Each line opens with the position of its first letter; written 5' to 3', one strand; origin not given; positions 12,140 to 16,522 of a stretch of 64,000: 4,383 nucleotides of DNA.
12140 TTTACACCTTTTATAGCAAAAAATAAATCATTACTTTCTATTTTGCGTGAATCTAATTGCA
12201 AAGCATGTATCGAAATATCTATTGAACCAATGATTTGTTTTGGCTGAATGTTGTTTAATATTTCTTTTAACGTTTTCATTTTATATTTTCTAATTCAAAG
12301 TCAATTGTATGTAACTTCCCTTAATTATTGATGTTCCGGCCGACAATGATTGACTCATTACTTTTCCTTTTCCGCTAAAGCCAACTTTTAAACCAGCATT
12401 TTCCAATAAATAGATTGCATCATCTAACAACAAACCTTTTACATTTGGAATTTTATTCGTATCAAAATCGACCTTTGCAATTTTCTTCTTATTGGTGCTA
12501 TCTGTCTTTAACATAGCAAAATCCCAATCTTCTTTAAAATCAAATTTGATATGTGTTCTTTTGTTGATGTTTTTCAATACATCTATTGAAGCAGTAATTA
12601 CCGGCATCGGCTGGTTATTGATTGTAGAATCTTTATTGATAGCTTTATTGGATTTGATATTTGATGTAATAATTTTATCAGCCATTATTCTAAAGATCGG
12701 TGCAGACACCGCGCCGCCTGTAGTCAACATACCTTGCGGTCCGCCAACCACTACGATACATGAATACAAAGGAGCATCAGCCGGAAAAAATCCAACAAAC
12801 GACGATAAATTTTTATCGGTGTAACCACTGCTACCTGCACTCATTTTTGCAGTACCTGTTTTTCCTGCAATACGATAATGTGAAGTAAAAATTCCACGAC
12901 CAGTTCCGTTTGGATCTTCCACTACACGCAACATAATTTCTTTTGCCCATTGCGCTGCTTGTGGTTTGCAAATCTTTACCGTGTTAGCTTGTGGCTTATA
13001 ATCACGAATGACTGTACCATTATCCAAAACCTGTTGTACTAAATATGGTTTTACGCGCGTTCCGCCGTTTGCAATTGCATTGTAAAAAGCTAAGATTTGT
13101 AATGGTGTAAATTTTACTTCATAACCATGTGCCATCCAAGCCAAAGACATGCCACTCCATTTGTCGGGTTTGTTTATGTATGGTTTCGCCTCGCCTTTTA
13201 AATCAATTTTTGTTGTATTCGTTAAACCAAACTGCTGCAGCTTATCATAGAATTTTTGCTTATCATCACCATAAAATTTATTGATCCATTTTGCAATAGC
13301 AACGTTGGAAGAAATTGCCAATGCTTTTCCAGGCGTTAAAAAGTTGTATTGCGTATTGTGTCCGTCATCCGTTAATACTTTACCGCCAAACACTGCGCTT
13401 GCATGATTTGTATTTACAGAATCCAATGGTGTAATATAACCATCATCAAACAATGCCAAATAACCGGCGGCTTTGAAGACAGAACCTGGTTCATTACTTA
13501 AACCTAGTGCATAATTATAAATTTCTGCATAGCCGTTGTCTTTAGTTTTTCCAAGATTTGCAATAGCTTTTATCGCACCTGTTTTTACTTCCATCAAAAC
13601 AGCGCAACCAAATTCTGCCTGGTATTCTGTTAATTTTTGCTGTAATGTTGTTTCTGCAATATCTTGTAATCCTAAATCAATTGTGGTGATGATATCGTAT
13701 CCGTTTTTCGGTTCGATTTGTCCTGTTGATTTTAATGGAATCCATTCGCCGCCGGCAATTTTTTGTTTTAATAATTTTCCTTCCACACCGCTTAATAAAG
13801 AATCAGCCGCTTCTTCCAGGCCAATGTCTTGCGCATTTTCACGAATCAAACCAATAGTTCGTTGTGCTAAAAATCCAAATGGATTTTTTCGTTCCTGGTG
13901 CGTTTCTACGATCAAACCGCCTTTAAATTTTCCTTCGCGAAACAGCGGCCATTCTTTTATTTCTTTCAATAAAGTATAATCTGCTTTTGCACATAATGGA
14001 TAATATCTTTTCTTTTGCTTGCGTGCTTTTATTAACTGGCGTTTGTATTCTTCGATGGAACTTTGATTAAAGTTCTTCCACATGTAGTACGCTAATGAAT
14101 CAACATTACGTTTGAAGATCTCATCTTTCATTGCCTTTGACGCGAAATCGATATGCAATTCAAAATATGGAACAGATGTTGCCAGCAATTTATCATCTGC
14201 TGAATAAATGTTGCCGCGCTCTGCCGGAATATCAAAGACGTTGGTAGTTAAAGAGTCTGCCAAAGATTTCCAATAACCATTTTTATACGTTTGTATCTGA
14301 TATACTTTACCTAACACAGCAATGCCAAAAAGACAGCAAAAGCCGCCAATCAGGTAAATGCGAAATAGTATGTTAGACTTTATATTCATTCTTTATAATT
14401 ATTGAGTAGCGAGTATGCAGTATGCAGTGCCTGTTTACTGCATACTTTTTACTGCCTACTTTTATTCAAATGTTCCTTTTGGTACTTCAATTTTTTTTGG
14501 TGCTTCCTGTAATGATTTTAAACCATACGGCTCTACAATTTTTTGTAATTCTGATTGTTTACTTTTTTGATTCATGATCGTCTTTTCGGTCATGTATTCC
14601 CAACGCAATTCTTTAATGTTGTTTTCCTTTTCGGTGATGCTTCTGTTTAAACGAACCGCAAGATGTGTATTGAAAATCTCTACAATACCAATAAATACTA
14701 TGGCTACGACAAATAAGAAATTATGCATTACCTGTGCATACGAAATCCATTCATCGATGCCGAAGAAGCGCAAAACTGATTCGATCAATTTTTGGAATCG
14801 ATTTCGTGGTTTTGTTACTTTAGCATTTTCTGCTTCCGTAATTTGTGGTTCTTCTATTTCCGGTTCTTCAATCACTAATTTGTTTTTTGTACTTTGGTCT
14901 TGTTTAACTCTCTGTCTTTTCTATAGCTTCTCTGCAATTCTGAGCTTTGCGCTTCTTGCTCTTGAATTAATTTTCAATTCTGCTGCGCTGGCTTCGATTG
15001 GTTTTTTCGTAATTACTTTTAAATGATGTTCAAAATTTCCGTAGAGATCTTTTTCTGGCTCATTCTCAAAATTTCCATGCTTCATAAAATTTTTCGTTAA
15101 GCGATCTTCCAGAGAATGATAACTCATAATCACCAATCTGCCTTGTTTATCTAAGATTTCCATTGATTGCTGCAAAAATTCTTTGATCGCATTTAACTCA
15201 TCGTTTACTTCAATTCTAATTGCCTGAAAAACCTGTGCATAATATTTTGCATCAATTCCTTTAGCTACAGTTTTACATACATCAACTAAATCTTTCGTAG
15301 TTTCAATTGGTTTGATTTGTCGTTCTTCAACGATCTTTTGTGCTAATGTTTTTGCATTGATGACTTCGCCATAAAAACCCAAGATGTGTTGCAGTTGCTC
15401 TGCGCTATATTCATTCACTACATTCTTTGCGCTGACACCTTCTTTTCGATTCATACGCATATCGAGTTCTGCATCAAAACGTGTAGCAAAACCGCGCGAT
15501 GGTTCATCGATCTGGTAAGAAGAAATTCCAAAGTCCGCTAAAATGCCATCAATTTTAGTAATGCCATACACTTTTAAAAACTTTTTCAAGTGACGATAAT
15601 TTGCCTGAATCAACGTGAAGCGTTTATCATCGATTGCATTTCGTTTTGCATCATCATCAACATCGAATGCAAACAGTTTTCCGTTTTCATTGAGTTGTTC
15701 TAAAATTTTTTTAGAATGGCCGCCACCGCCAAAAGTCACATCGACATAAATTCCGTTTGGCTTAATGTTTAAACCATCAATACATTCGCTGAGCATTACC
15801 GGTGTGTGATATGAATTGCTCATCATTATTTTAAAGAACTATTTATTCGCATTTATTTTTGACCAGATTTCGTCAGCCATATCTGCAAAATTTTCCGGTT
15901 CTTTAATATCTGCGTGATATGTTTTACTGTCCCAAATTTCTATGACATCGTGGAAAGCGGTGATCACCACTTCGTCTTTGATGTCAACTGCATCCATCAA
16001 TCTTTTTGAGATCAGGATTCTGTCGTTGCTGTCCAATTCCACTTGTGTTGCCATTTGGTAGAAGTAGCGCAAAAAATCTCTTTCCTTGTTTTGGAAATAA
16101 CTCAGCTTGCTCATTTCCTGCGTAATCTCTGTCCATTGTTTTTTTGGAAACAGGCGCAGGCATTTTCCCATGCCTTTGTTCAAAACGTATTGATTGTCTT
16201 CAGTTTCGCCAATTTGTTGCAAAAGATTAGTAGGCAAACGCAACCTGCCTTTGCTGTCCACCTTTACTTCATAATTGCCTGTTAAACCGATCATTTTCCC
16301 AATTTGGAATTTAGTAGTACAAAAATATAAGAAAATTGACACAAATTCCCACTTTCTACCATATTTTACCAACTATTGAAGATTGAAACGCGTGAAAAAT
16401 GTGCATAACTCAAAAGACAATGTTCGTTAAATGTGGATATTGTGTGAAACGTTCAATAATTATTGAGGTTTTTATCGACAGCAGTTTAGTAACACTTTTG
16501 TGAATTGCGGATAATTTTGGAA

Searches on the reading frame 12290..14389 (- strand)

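Call 67: search_protein_families(library=pfam, proteins=[window:12290-14389:-], max_evalue=0.00001)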
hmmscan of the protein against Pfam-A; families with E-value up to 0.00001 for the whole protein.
window:12290-14389:- (699 aa): 3 families
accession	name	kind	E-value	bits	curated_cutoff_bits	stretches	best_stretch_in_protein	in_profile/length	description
PF00905.27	Transpeptidase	-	5.6e-53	180.5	22.1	1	261-567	1-295/299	Penicillin binding protein transpeptidase domain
PF03793.24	PASTA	-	6.3e-14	52.1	23.2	1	646-698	2-62/64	PASTA domain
PF03717.20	PBP_dimer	-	6.6e-11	43.4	24.4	1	54-188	2-130/180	Penicillin-binding Protein dimerisation domain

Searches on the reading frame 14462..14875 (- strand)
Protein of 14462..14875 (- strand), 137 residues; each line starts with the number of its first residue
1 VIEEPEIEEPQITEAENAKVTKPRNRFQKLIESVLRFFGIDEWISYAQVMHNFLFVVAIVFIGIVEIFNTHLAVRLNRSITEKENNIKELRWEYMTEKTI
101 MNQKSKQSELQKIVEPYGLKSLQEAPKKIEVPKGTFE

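Call 67: search_protein_families(library=pfam, proteins=[window:14462-14875:-], max_evalue=0.00001)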
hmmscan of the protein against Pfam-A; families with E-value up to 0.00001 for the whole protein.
window:14462-14875:- (137 aa): 1 family
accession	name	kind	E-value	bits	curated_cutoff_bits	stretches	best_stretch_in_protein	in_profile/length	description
PF19579.4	FtsL_2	-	1.7e-20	73.2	24.6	1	46-133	12-98/100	Bacteriodetes cell division protein (FtsL-like)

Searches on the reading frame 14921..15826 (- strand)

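Call 67: search_protein_families(library=pfam, proteins=[window:14921-15826:-], max_evalue=0.00001)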
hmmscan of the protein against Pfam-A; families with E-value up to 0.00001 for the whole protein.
window:14921-15826:- (301 aa): 2 families
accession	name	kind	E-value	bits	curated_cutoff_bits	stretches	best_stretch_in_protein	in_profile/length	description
PF01795.25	Methyltransf_5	-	6.6e-97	325.1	27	1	5-300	2-308/309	MraW methylase family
PF01728.25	FtsJ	-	6.5e-06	26.6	24.1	0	12-108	9-111/181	FtsJ-like methyltransferase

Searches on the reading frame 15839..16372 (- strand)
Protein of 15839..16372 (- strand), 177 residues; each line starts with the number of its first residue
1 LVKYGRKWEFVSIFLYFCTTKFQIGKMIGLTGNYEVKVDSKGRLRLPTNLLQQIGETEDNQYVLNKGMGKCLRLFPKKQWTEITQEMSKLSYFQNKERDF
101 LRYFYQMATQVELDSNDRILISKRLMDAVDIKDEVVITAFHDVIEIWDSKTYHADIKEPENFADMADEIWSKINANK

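Call 67: search_protein_families(library=pfam, proteins=[window:15839-16372:-], max_evalue=0.00001)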
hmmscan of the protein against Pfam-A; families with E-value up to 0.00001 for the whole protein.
window:15839-16372:- (177 aa): 1 family
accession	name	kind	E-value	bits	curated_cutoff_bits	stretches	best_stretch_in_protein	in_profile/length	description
PF02381.23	MraZ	-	1.5e-29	102.2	23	2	31-102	3-71/72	MraZ protein, putative antitoxin-like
